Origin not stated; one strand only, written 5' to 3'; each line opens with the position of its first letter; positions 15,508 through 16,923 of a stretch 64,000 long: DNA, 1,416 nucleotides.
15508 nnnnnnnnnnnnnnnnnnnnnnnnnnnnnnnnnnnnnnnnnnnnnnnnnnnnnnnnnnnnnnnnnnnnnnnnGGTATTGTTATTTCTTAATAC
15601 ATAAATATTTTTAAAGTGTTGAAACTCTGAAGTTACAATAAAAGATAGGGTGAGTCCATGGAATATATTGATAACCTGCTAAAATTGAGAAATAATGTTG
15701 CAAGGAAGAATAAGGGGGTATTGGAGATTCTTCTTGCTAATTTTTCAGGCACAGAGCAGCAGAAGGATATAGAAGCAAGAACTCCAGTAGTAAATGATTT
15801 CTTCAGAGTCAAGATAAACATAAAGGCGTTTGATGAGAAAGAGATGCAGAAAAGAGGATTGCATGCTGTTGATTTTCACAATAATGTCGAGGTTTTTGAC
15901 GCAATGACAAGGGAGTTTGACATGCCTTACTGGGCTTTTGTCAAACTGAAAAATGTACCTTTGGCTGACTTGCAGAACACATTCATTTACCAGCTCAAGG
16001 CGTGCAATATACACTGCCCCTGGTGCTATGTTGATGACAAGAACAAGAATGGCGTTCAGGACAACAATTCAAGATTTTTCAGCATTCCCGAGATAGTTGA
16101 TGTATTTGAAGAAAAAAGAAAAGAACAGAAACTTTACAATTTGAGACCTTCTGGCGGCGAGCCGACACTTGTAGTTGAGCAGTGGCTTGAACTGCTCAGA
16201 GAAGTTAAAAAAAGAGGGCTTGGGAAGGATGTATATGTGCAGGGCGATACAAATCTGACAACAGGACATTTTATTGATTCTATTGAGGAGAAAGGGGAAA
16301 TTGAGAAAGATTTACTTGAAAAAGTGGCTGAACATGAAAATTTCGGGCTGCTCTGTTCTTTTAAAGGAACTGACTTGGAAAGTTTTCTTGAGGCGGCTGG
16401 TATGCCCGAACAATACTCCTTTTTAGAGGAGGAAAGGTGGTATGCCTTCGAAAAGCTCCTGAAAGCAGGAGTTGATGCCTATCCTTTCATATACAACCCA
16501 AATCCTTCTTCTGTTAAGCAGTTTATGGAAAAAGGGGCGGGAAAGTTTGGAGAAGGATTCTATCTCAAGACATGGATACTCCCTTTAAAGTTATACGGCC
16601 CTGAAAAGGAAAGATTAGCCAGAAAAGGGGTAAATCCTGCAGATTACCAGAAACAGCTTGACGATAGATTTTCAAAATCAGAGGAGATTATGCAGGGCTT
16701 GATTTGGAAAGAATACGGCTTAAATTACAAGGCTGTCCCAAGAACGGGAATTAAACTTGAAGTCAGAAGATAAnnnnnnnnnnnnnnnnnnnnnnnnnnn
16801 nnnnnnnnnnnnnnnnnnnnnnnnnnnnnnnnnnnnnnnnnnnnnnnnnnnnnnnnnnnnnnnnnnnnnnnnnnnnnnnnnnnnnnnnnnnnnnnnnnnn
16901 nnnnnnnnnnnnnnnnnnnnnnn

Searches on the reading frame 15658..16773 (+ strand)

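Call 50: search_protein_families(library=pfam, proteins=[window:15658-16773:+], max_evalue=0.001)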
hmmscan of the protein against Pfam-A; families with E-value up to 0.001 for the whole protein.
window:15658-16773:+ (371 aa): 2 families
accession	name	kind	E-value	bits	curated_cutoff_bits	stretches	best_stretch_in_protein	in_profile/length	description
PF04055.27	Radical_SAM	-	1.7e-09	38.5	29.5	1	115-275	6-148/166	Radical SAM superfamily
PF13353.11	Fer4_12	-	2.4e-06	28.3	22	1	113-194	12-88/137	4Fe-4S single cluster domain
